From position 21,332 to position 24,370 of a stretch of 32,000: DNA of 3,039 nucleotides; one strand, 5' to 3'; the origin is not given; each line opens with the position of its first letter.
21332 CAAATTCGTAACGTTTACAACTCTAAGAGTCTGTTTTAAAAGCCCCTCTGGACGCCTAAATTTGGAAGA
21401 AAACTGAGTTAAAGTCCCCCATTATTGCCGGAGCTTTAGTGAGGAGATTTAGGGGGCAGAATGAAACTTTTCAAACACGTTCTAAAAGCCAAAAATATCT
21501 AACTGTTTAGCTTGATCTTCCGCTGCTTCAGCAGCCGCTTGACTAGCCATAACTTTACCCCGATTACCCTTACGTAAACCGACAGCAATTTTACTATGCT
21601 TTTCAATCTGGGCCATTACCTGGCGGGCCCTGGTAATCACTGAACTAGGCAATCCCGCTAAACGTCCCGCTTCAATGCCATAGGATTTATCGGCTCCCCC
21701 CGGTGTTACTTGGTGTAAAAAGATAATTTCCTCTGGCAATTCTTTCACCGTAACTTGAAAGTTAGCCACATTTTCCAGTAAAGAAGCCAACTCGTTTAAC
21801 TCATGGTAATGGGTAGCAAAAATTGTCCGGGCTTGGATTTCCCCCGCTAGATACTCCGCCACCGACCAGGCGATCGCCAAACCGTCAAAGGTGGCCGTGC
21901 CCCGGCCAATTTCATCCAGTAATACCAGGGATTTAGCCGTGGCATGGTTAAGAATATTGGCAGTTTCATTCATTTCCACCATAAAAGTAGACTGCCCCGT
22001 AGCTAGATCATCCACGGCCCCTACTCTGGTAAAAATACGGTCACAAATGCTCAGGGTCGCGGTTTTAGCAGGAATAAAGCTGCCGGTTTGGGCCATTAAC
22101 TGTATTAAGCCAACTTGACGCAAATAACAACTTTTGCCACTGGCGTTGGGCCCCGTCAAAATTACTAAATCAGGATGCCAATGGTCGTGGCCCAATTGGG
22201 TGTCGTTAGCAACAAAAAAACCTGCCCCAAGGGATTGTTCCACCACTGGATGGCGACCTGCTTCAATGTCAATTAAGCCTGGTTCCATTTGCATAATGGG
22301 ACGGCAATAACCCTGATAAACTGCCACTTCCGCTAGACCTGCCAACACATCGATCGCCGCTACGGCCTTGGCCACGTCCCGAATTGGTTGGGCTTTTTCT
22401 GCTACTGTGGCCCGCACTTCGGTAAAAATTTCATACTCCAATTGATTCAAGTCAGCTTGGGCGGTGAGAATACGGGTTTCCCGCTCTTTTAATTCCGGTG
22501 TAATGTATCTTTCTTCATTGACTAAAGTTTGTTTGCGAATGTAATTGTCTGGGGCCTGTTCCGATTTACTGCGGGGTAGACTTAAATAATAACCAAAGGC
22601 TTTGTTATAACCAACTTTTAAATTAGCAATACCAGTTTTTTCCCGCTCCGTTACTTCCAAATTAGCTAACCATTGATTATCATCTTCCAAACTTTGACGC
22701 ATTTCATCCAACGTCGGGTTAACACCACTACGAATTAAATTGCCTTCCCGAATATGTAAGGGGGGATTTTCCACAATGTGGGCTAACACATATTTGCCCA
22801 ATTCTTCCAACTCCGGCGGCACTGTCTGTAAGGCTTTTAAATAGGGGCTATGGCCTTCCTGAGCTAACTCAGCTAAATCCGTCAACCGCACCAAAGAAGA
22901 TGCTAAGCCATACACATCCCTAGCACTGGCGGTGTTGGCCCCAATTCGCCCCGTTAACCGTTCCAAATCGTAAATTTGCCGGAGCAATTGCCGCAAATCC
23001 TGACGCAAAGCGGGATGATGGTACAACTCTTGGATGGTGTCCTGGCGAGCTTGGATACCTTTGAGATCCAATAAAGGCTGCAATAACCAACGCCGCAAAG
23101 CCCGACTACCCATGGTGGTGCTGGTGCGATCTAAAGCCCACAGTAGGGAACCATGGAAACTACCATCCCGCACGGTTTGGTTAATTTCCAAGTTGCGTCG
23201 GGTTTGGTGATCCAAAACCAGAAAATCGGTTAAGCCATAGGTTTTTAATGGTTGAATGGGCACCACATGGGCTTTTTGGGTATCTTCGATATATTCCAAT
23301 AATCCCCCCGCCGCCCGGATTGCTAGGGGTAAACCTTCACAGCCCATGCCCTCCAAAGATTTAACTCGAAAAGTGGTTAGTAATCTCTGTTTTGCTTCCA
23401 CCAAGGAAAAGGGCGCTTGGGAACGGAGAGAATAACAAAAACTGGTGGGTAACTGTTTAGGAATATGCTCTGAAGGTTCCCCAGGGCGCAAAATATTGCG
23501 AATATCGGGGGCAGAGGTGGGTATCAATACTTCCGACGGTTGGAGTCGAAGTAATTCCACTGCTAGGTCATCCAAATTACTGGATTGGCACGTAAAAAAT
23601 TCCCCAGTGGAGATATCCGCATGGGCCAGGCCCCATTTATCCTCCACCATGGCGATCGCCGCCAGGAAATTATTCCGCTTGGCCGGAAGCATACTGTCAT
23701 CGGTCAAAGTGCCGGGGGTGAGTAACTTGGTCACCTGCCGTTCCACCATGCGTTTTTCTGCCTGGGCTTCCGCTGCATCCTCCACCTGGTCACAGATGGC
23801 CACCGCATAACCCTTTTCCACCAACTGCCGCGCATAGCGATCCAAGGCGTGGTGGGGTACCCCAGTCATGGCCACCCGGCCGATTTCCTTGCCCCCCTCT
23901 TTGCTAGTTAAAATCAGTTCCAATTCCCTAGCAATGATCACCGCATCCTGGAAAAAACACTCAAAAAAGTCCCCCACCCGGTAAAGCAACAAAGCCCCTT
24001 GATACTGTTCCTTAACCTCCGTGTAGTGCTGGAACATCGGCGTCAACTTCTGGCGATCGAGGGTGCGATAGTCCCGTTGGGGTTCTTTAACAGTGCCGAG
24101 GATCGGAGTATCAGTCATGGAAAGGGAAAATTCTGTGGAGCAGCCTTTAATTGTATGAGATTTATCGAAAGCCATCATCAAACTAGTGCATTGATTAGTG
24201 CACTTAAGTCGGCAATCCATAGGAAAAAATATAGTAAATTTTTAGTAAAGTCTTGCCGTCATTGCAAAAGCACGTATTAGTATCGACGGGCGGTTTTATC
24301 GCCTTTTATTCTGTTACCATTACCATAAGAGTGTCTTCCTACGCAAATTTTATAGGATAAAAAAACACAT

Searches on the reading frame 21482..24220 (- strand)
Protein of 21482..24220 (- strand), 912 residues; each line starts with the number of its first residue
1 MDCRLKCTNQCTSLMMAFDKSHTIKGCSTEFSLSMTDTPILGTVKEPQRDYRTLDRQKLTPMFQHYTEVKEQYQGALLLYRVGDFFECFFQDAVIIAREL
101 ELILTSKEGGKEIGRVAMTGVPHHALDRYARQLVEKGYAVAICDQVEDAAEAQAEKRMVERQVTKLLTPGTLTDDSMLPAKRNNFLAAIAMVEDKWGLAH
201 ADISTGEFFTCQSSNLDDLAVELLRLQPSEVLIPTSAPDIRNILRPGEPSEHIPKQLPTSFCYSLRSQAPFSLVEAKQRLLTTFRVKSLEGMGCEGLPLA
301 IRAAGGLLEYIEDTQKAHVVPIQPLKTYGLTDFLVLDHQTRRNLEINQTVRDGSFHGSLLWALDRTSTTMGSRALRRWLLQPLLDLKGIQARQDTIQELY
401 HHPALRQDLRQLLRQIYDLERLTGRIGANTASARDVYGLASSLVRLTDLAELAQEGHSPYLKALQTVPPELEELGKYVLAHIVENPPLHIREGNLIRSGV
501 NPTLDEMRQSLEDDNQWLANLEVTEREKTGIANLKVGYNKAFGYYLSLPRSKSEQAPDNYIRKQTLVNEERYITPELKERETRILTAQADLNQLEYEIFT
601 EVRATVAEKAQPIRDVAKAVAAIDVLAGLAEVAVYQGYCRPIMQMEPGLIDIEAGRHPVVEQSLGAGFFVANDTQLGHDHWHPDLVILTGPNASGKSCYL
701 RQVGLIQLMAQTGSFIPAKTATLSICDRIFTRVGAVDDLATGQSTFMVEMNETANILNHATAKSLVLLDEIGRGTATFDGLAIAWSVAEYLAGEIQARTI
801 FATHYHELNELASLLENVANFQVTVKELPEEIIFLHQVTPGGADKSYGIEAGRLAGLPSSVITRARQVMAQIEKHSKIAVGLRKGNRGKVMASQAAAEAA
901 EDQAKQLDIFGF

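Call 22: search_protein_families(library=pfam, proteins=[window:21482-24220:-], max_evalue=0.001)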
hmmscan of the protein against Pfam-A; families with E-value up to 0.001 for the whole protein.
window:21482-24220:- (912 aa): 5 families
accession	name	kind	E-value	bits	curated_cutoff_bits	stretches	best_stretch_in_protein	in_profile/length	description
PF00488.27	MutS_V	-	5.5e-84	281.3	30.2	1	686-873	1-188/188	MutS domain V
PF05192.23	MutS_III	-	2.8e-54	184.8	34.1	1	339-630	1-194/194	MutS domain III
PF01624.25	MutS_I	-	3.1e-40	137.3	20.6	1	60-175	1-112/113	MutS domain I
PF05188.22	MutS_II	-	8.5e-33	114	25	1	184-321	1-131/133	MutS domain II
PF05190.23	MutS_IV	-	1.5e-30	105.7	22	1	499-589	1-91/92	MutS family domain IV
